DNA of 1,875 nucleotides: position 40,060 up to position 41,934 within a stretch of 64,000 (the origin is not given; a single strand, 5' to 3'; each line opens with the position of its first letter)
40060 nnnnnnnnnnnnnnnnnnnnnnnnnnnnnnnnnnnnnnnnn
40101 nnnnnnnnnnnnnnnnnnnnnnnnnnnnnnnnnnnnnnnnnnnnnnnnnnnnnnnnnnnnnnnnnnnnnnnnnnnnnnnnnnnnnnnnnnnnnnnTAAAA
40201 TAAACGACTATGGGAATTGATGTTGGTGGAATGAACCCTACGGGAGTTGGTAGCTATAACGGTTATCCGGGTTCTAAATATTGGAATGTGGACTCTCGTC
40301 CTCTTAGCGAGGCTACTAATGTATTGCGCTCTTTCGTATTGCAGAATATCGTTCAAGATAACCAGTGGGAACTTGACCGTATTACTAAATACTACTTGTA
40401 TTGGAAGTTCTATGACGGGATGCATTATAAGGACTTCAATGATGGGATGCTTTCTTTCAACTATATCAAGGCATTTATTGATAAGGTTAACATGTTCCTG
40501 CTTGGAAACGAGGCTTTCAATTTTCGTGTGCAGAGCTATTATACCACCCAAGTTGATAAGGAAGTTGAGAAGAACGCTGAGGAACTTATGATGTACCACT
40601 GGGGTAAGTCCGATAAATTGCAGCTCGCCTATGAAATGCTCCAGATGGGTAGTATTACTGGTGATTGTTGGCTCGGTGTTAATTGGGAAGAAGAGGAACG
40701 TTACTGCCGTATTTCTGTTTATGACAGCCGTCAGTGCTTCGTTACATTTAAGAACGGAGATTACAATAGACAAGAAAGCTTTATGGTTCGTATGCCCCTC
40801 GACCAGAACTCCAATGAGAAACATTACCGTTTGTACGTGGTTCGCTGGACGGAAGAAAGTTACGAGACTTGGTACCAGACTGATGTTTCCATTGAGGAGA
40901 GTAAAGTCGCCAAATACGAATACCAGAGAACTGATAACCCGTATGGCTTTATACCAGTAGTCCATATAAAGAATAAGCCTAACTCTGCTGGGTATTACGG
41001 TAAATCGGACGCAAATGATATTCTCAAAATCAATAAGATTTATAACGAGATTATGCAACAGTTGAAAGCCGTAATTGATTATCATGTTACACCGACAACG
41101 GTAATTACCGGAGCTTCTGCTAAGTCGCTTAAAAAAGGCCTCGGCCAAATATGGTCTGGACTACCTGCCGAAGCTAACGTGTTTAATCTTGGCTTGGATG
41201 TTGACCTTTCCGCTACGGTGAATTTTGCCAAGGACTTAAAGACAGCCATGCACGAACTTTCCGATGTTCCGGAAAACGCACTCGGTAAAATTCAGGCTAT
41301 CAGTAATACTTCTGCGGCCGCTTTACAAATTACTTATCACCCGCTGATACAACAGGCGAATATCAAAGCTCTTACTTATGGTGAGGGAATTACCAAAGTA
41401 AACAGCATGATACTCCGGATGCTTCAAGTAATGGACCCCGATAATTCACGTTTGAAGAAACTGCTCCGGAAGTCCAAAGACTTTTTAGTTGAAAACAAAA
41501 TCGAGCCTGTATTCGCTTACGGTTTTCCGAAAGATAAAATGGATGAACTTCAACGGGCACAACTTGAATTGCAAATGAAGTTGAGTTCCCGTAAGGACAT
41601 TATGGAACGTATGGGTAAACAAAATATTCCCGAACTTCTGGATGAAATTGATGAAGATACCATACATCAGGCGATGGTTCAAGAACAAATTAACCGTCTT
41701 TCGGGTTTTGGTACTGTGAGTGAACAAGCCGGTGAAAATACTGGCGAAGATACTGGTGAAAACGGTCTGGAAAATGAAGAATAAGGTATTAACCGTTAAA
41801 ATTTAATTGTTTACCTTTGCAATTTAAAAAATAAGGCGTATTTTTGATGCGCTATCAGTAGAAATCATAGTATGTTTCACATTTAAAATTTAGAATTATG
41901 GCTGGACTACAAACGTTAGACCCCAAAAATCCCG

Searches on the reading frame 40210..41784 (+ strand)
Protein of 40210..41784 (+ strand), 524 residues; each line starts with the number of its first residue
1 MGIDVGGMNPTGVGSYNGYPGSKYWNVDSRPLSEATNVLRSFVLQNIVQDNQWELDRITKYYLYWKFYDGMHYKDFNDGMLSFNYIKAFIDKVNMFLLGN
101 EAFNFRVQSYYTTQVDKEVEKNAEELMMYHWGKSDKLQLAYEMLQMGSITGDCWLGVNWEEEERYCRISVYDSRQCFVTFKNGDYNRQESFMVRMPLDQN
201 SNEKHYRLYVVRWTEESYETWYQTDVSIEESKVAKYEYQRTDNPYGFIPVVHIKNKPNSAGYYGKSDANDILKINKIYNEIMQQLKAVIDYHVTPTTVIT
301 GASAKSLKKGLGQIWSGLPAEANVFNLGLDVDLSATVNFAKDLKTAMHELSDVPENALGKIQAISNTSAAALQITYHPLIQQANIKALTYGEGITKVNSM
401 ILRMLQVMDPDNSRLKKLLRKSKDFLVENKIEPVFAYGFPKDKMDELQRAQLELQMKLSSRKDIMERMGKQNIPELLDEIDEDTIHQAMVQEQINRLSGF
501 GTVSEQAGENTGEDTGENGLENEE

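Call 29: search_protein_families(library=phrogs, proteins=[window:40210-41784:+], max_evalue=0.00001)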
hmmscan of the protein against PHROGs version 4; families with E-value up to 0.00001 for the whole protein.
window:40210-41784:+ (524 aa): 2 families
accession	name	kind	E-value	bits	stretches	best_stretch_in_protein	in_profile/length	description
phrog_64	-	head and packaging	1e-32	114.4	1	51-516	83-526/547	portal protein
phrog_104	-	head and packaging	1.7e-12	47.7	1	164-408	160-406/550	portal protein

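Call 36: search_dna_similar(query=window:40210-41784:+, collection=phages, mode=protein, max_rows=25)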
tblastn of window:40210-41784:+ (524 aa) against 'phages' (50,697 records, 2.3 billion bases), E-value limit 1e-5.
Records with a match: 12; places in all: 12; records where one place covers at least 80% of the query: 10.
Best place of each record, by identity: >=99% 1; 60-80% 1; <60% 10.
By first word of the organism name: Streptomyces 6; Bacillus 2; Bacteroides 1; Bacteriophage 1; Caudoviricetes 1; Microcystis 1.
By host as written in the record: - 2; Streptomyces sp. 5a 2; Streptomyces lividans JI 1326 2; Bacillus cereus 2; Bacteroides salyersiae BSC162 1; Streptomyces mirabilis NRRL B-2400 1; Streptomyces turgidiscabies 1; Microcystis aeruginosa 1.
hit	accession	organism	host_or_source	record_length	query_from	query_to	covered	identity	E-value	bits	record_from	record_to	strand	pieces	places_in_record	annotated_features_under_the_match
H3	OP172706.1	Bacteroides phage BS162P1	Bacteroides salyersiae BSC162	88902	1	507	97%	100.0%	0e+0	1034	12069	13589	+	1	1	hypothetical protein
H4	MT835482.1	Bacteriophage sp.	human fecal samples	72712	1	494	94%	71.8%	0e+0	781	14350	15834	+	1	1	record has no annotation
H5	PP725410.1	Streptomyces phage GiJojo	Streptomyces mirabilis NRRL B-2400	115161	48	495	85%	31.3%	5e-58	214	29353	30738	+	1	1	69: portal protein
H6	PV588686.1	Streptomyces phage pSt2308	Streptomyces turgidiscabies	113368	48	495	85%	31.3%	1e-57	213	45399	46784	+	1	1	portal protein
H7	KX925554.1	Streptomyces phage BRock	Streptomyces sp. 5a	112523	48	500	86%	30.8%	3e-58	215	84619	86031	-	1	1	portal protein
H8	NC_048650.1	Streptomyces phage BRock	Streptomyces sp. 5a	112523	48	500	86%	30.8%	3e-58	215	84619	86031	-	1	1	portal protein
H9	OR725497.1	Streptomyces phage LuckySocke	Streptomyces lividans JI 1326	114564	48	495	85%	30.5%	2e-56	209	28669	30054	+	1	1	76: portal protein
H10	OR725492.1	Streptomyces phage Alone3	Streptomyces lividans JI 1326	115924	48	495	85%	30.5%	2e-56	209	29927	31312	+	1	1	78: portal protein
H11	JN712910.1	Bacillus phage BCD7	Bacillus cereus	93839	54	483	82%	29.8%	7e-48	184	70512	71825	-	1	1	putative portal protein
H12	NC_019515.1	Bacillus phage BCD7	Bacillus cereus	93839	54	483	82%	29.8%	7e-48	184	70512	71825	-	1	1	portal protein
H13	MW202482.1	Caudoviricetes sp.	Manatee Spring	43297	44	403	69%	21.5%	2e-10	70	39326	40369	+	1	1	portal protein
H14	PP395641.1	Microcystis phage Mae-JY09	Microcystis aeruginosa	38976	43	404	69%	20.0%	5e-9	65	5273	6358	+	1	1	portal protein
